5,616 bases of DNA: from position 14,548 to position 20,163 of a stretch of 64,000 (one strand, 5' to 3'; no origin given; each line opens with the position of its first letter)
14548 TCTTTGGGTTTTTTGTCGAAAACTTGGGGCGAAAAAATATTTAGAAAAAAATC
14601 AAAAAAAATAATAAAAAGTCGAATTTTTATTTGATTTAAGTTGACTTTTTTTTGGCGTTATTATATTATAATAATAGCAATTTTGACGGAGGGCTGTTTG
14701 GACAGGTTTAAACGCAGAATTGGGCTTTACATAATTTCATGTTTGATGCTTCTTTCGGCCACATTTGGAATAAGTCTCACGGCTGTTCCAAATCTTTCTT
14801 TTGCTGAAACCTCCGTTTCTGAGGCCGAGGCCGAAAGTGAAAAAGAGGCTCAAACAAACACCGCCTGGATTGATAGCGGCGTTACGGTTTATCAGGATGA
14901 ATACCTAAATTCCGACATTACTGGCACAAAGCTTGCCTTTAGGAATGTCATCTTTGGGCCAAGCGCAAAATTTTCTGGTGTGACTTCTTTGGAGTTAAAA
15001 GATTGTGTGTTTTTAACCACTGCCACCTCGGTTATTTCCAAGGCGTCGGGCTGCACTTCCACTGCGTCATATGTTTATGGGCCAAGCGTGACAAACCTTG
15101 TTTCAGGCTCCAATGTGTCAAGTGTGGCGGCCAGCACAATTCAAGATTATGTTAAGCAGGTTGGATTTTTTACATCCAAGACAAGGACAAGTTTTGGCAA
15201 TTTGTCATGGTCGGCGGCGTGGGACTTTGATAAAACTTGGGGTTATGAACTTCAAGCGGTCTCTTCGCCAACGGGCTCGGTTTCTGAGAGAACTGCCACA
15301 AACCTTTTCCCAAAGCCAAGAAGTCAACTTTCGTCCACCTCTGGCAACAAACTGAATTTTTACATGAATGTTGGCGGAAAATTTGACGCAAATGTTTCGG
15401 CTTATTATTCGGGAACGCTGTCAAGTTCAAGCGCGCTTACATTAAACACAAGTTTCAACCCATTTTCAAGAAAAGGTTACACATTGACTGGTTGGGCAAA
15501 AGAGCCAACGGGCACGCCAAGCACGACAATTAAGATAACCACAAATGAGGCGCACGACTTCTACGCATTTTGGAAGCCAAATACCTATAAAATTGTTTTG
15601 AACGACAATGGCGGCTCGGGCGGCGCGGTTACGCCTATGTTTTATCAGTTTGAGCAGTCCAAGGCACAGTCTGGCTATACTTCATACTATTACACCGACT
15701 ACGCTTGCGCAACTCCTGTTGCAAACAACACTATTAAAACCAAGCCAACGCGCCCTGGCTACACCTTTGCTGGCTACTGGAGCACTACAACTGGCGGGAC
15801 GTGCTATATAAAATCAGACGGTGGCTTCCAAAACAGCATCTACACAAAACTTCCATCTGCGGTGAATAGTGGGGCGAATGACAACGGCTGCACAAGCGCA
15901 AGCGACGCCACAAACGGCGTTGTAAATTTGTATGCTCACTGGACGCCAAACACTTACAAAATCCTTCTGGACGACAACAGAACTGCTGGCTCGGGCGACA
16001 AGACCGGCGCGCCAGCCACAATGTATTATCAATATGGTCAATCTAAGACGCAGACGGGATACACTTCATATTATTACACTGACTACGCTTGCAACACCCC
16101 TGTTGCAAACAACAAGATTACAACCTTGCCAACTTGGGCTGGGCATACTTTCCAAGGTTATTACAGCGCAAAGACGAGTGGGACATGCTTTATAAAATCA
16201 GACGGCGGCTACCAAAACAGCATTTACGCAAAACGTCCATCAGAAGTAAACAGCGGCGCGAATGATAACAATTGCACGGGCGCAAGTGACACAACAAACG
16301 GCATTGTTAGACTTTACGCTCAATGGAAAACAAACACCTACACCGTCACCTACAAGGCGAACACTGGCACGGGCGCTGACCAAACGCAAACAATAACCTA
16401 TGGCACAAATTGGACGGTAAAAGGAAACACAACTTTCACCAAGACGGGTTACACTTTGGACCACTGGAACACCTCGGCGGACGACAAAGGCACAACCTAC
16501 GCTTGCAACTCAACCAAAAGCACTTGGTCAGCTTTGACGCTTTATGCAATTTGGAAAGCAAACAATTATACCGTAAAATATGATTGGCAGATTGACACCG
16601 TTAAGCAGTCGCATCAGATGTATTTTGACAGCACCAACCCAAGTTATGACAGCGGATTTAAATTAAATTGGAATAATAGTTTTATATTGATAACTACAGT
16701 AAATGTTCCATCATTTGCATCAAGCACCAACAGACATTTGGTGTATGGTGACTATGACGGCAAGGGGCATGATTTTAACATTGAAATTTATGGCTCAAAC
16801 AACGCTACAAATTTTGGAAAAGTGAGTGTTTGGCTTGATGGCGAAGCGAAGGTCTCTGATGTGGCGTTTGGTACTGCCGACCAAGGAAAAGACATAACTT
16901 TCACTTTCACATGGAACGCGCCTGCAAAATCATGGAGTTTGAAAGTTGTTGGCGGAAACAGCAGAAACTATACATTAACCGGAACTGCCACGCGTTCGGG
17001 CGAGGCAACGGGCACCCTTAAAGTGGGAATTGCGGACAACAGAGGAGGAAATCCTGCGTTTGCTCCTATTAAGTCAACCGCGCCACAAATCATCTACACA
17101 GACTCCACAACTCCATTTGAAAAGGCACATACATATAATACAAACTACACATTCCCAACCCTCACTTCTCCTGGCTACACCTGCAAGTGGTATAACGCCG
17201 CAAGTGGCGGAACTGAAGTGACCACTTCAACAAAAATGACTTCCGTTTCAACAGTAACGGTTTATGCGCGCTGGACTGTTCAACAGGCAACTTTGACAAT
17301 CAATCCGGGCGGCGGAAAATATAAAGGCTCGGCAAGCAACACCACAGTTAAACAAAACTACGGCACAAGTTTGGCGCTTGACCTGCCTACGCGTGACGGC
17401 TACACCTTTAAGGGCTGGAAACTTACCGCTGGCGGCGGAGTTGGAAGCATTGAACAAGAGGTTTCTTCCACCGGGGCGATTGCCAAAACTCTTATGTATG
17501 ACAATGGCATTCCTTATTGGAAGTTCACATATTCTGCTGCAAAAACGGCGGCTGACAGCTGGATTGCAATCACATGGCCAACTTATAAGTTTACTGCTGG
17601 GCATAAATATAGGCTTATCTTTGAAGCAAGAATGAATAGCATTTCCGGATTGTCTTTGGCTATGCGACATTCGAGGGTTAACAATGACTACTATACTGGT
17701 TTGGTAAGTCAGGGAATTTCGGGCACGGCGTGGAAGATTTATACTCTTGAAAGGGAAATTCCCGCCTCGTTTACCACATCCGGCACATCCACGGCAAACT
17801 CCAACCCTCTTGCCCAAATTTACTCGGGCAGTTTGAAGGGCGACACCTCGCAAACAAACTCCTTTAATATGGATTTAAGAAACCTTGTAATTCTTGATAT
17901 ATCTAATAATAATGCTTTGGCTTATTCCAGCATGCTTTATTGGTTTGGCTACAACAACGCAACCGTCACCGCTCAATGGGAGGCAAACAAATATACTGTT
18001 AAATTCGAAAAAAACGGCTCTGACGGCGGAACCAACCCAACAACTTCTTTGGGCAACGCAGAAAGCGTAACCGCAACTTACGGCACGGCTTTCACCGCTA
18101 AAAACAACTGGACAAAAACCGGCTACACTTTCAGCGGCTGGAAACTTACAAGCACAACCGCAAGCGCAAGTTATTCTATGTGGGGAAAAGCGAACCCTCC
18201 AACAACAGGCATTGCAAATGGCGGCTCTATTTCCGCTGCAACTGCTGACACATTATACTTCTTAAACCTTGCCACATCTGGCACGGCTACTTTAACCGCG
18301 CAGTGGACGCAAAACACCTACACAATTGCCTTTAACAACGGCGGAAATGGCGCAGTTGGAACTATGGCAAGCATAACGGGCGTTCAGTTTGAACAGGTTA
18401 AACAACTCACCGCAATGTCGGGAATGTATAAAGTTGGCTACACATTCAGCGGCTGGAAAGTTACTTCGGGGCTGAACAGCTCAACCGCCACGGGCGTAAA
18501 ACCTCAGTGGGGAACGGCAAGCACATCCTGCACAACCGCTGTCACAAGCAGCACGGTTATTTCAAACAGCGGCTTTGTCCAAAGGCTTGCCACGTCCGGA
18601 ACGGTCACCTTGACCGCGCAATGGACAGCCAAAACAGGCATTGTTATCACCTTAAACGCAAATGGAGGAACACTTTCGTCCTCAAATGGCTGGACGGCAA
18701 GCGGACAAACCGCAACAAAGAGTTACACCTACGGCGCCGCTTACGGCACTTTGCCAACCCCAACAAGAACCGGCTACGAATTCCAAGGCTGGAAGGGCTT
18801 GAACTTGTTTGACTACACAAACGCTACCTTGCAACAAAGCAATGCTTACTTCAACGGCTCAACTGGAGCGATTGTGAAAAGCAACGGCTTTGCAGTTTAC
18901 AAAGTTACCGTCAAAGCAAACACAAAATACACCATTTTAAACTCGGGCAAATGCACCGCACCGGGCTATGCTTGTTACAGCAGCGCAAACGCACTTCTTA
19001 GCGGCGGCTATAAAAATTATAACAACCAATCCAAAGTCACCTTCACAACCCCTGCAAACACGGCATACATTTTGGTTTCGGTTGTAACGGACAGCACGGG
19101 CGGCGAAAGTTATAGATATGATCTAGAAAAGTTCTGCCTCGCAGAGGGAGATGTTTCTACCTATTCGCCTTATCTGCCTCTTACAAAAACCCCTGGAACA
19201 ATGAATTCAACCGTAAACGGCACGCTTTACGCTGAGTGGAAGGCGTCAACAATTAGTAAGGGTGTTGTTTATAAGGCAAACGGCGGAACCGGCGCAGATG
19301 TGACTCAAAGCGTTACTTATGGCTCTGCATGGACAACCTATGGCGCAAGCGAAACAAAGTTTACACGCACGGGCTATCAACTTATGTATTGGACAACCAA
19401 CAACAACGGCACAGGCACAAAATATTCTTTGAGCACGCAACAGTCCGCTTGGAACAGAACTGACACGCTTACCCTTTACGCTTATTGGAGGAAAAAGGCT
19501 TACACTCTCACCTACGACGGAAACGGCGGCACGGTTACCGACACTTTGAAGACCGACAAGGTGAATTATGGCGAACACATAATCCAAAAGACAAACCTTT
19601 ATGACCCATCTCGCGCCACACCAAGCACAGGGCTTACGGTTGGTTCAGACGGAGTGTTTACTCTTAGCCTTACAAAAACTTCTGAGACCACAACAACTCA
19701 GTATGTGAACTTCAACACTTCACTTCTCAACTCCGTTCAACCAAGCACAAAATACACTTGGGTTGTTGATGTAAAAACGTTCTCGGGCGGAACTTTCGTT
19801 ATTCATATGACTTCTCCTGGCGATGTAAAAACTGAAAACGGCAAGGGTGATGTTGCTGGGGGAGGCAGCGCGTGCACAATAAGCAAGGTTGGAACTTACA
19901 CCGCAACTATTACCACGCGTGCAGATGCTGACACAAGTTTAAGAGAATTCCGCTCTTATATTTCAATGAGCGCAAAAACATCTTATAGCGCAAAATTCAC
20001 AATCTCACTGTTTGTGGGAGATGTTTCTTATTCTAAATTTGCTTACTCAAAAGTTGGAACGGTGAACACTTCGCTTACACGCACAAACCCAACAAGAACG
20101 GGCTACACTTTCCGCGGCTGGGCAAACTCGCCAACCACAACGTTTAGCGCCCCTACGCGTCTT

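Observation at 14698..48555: A single 33.9-kb gene encoding a surface protein of about 11,300 aa, occupying 53% of the window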

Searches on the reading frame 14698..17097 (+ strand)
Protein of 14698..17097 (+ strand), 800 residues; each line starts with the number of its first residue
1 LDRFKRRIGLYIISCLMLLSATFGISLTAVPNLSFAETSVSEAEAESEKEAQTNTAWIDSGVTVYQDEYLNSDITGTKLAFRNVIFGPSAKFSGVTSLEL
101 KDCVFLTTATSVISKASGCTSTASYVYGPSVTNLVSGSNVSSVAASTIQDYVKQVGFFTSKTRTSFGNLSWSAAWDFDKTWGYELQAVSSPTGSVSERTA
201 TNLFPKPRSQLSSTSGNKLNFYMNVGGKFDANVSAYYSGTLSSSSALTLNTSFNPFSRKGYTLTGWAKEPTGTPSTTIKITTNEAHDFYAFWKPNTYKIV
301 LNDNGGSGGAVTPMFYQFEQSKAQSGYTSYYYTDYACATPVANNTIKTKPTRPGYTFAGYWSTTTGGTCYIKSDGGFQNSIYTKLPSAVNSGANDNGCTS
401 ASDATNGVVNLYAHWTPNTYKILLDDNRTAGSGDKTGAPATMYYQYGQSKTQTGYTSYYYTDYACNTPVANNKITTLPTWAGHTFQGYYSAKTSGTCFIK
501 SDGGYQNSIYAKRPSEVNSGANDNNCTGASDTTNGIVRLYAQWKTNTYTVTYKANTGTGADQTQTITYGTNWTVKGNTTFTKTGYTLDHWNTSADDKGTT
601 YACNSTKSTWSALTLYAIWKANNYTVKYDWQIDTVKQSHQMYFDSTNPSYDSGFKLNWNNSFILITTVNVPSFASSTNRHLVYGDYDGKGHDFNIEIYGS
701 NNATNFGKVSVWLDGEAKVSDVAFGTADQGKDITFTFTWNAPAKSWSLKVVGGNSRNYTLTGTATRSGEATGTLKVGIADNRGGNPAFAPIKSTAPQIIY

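Call 15: find_related_loci(query=window:14698-17097:+, collection=genome_contigs, flank=10000)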
Query window:14698-17097:+ (800 aa) in genome_contigs; peptide patterns used: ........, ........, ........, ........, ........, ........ (x = any residue, [..] = any of these).
12 stretches matched a pattern, but none encodes a relative of the query by tblastn (E <= 1e-3).

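Call 31: find_related_loci(query=window:14698-17097:+, collection=metagenome_contigs, flank=10000)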
Query window:14698-17097:+ (800 aa) in metagenome_contigs; peptide patterns used: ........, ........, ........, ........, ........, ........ (x = any residue, [..] = any of these).
27 stretches matched a pattern, but none encodes a relative of the query by tblastn (E <= 1e-3).

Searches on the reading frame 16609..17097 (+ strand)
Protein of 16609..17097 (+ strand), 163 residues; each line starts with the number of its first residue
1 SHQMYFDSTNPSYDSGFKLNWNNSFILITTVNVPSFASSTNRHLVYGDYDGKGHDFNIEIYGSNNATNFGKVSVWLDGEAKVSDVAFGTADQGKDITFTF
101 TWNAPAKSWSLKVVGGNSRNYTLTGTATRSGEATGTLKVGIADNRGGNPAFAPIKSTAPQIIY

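Call 28: search_protein_families(library=pfam, proteins=[window:16609-17097:+], max_evalue=10)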
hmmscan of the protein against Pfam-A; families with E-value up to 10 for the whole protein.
window:16609-17097:+ (163 aa): 1 family
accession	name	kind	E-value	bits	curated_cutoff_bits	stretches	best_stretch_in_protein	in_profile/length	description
PF05481.17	Myco_19_kDa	-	0.021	15.6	23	1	54-130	31-98/117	Mycobacterium 19 kDa lipoprotein antigen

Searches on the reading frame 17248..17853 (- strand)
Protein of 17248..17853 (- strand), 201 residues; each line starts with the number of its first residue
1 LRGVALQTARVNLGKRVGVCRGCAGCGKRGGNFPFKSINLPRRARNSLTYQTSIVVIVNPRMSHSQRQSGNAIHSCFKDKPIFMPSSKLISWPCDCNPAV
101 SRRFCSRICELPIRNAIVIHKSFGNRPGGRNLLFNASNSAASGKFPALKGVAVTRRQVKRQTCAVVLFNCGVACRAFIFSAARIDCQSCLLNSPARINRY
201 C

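Call 97: search_protein_families(library=pfam, proteins=[window:17248-17853:-], max_evalue=0.01)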
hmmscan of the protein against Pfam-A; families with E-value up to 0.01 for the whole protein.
window:17248-17853:- (201 aa): 0 families

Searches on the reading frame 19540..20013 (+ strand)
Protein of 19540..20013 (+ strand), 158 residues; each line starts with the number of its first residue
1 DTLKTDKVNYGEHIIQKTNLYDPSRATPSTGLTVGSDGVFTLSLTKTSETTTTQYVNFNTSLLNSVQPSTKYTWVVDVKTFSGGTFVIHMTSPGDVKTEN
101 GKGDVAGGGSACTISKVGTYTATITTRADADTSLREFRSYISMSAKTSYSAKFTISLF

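Call 28: search_protein_families(library=pfam, proteins=[window:19540-20013:+], max_evalue=10)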
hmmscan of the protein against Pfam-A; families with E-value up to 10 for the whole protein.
window:19540-20013:+ (158 aa): 2 families
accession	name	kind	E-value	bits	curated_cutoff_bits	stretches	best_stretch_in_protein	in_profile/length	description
PF10342.15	Kre9_KNH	-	0.025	15.8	24.6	1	38-95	26-80/94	Kre9/KNH-like N-terminal Ig-like domain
PF11021.13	DUF2613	-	0.19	12.3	22.1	1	31-67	13-51/55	Protein of unknown function (DUF2613)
